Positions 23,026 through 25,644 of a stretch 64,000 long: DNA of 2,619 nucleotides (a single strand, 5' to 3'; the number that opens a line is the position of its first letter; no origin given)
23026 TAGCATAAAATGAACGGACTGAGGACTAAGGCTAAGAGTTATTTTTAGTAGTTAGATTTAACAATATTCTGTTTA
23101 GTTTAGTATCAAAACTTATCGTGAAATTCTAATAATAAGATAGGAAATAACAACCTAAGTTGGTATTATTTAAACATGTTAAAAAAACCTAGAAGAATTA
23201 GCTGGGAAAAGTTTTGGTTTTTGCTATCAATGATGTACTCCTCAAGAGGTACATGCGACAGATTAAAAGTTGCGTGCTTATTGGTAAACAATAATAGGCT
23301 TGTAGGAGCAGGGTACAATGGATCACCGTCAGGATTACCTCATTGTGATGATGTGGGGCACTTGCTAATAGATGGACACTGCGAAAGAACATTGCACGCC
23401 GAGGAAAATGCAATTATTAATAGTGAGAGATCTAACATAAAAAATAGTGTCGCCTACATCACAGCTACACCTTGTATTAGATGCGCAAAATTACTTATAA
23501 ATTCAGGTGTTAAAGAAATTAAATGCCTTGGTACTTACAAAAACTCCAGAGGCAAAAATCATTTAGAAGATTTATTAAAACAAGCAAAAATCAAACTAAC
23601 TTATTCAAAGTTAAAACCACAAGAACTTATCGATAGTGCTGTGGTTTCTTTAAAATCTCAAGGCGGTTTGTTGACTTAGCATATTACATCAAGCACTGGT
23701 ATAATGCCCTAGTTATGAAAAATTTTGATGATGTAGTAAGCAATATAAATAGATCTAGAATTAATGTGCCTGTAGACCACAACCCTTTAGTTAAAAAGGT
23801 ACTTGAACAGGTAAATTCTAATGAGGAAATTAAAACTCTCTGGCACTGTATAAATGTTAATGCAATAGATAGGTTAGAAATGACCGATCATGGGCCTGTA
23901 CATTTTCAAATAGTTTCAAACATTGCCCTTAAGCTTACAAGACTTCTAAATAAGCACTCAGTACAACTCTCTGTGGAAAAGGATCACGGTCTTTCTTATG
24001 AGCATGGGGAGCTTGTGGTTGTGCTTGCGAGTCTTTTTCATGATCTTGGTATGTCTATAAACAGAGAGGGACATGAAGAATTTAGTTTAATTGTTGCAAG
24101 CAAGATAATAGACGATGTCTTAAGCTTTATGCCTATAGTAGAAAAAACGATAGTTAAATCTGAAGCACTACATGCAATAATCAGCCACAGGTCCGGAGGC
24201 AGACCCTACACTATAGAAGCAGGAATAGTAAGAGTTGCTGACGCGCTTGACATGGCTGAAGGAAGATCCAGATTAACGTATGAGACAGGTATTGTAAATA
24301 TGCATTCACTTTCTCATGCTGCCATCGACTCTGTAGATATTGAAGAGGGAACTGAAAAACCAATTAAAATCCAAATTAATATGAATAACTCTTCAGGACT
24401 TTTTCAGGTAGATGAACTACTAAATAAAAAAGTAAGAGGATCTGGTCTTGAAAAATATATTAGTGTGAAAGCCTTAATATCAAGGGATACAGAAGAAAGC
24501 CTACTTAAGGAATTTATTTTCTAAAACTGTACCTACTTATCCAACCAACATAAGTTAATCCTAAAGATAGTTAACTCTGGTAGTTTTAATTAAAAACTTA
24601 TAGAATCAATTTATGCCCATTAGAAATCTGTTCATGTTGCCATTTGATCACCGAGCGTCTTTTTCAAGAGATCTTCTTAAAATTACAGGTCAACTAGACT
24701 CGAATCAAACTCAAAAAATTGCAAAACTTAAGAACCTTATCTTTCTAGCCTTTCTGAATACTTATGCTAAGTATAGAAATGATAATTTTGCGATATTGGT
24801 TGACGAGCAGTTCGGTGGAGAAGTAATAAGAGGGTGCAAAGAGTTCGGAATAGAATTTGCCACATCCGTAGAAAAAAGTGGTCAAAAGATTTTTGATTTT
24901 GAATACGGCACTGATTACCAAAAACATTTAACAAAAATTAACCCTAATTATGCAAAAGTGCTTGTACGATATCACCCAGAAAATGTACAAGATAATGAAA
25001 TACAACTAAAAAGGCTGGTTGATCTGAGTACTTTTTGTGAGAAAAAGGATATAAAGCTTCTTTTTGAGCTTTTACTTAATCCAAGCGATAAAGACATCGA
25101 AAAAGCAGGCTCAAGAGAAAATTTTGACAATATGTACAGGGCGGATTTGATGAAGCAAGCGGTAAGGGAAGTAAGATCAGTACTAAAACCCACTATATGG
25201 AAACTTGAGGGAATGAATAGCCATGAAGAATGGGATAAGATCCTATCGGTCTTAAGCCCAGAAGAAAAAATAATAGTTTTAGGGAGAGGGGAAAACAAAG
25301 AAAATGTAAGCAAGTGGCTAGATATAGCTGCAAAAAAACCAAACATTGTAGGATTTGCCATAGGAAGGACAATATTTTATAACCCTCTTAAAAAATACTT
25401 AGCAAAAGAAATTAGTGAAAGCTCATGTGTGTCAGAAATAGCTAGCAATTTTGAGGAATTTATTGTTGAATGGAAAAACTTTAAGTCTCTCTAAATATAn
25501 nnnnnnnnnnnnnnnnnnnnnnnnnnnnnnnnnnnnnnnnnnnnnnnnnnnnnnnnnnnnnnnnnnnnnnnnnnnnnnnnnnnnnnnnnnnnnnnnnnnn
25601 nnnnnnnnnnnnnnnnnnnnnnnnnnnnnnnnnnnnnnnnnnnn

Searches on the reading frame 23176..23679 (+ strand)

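Call 15: search_protein_families(library=pfam, proteins=[window:23176-23679:+], max_evalue=0.001)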
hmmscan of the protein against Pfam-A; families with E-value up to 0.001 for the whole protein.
window:23176-23679:+ (167 aa): 2 families
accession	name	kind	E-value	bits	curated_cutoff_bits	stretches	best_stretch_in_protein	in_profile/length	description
PF00383.29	dCMP_cyt_deam_1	-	5.1e-19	68.5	25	1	19-117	14-100/102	Cytidine and deoxycytidylate deaminase zinc-binding region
PF14437.12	MafB19-deam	-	5e-11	43.1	27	1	9-123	2-105/142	MafB19-like deaminase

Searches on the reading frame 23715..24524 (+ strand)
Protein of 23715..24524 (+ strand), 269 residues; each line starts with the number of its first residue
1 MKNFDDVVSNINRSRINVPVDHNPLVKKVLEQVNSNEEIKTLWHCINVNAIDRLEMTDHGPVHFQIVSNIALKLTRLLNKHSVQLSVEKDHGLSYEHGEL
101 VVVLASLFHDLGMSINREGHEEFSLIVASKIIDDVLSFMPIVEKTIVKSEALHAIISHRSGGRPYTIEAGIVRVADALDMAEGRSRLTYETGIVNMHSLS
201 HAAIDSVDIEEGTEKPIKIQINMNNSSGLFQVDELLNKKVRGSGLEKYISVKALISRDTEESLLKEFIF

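Call 15: search_protein_families(library=pfam, proteins=[window:23715-24524:+], max_evalue=0.001)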
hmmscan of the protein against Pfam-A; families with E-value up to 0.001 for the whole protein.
window:23715-24524:+ (269 aa): 1 family
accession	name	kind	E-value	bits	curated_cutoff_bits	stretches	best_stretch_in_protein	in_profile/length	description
PF01966.28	HD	-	3.3e-07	31.1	22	1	77-180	18-115/116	HD domain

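Call 54: search_protein_families(library=ncbifam, proteins=[window:23715-24524:+], max_evalue=0.01)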
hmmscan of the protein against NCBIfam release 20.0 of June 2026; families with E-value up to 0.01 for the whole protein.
window:23715-24524:+ (269 aa): 1 family
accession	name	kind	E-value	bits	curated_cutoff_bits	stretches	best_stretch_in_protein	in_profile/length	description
TIGR03319.1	RNase_Y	equivalog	0.0084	14.6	454.35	0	105-201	358-444/514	ribonuclease Y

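Call 69: search_protein_families(library=padloc, proteins=[window:23715-24524:+], max_evalue=0.001)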
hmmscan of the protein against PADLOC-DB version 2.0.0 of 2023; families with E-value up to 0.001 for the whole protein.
window:23715-24524:+ (269 aa): 0 families

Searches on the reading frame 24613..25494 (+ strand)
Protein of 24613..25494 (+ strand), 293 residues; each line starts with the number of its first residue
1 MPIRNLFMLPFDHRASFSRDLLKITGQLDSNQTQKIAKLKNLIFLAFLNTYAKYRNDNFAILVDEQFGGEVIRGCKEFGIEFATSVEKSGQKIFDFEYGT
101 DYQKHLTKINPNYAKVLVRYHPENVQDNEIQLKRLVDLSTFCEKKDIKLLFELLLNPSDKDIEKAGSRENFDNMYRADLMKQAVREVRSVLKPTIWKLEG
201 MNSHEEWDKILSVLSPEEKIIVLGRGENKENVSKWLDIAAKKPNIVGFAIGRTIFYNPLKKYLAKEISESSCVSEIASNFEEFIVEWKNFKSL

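Call 15: search_protein_families(library=pfam, proteins=[window:24613-25494:+], max_evalue=0.001)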
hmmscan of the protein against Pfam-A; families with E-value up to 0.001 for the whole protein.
window:24613-25494:+ (293 aa): 1 family
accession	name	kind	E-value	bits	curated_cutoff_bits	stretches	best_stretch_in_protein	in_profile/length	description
PF09863.15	DUF2090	-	2.6e-36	125.7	27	1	4-289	35-308/310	Uncharacterized protein conserved in bacteria (DUF2090)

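Call 30: find_related_loci(query=A3, collection=genome_contigs, flank=6000)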
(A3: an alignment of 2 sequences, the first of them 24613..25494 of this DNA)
Query A3 (293 aa) in genome_contigs; peptide patterns used: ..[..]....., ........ (x = any residue, [..] = any of these).
183 stretches matched a pattern; 122 encode a relative of the query (tblastn E <= 1e-3); the best 80 are kept; 80 distinct loci.
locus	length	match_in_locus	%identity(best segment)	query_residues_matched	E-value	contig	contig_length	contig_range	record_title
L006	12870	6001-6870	45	4-293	6e-82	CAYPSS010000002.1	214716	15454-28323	MAG TPA_asm: uncultured Gammaproteobacteria bacterium isolate binchicken_co27_474 genome assembly, contig: NODE_57_lengt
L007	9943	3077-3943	42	4-292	1e-72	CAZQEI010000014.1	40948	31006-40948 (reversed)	MAG TPA_asm: uncultured Gammaproteobacteria bacterium isolate SRP272421_co2_478 genome assembly, contig: NODE_1812_lengt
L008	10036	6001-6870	43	3-291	3e-71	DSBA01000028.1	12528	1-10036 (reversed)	MAG TPA_asm: Candidatus Uhrbacteria bacterium isolate SpSt-1161 Ga0129302_1002701, whole genome shotgun sequence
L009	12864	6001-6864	43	4-291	1e-70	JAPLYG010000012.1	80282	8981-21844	MAG: Candidatus Parcubacteria bacterium isolate LacPavin_0920_SED5_MAG_38_14 LacPavin_0920_SED5_scaffold_1075889, whole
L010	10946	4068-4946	41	6-289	2e-69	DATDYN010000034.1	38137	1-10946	MAG TPA_asm: Candidatus Nanoarchaeia archaeon isolate SMAG_U8166 k141_1362087, whole genome shotgun sequence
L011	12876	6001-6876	38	4-292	1e-64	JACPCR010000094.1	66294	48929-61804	MAG: Planctomycetota bacterium isolate NC_groundwater_288_Ag_S-0.65um_63_14 S6_GD2017_2_S65_scaffold_269, whole genome s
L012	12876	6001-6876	40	2-287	2e-63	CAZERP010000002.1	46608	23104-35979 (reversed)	MAG TPA_asm: Candidatus Micrarchaeota archaeon isolate SRP278252_co2_6 genome assembly, contig: NODE_1310_length_46608_c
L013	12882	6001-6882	38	6-291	7e-63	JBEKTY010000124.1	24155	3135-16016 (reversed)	MAG: Thermoguttaceae bacterium isolate SPRUCE 569 SPRUCE_569_124, whole genome shotgun sequence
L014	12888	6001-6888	38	4-292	1e-62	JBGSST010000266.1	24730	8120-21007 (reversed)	MAG: Bdellovibrionota bacterium isolate JTS-AC389 k141_1565419, whole genome shotgun sequence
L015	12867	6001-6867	38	4-283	3e-62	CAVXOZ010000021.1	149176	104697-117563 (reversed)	MAG: uncultured delta proteobacterium isolate MFD00731.bin.2.198 genome assembly, contig: contig_96992, whole genome sho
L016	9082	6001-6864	39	6-284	1e-61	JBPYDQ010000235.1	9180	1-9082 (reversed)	MAG: Terriglobales bacterium isolate Bin.010.fastaField_forest_FP2 k127_1636160, whole genome shotgun sequence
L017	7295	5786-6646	36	6-284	9e-62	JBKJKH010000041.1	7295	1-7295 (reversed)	MAG: Gemmatimonadaceae bacterium isolate ant_bin.233 S1Ck117_4323918_flag_1_multi_11.0000_len_7295, whole genome shotgun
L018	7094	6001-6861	38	6-284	3e-61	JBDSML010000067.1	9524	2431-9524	MAG: Gemmatimonadaceae bacterium isolate cluster1_bin.392 k127_4716434, whole genome shotgun sequence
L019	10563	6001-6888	38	6-292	4e-61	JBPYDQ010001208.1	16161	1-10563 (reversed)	MAG: Terriglobales bacterium isolate Bin.010.fastaField_forest_FP2 k127_9719068, whole genome shotgun sequence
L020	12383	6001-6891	39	4-292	4e-61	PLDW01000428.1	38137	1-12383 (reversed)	MAG: Gemmataceae bacterium isolate palsa_1347 73.20111000_P1S.15_contig_6918, whole genome shotgun sequence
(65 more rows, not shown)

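Call 54: search_protein_families(library=ncbifam, proteins=[window:24613-25494:+], max_evalue=0.01)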
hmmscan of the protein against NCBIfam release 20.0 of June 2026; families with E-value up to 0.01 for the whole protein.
window:24613-25494:+ (293 aa): 2 families
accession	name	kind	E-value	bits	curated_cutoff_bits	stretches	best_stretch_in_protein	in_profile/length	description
NF047869.1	myo_kin_aldol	exception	5.3e-13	48.2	600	1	5-214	361-555/586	bifunctional 5-dehydro-2-deoxygluconokinase/5-dehydro-2-deoxyphosphogluconate aldolase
NF009498.0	PRK12858.1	subfamily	0.0013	17.7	184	1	8-189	24-197/342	tagatose 1,6-diphosphate aldolase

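Call 69: search_protein_families(library=padloc, proteins=[window:24613-25494:+], max_evalue=0.001)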
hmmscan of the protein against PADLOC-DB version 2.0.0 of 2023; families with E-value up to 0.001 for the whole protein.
window:24613-25494:+ (293 aa): 0 families
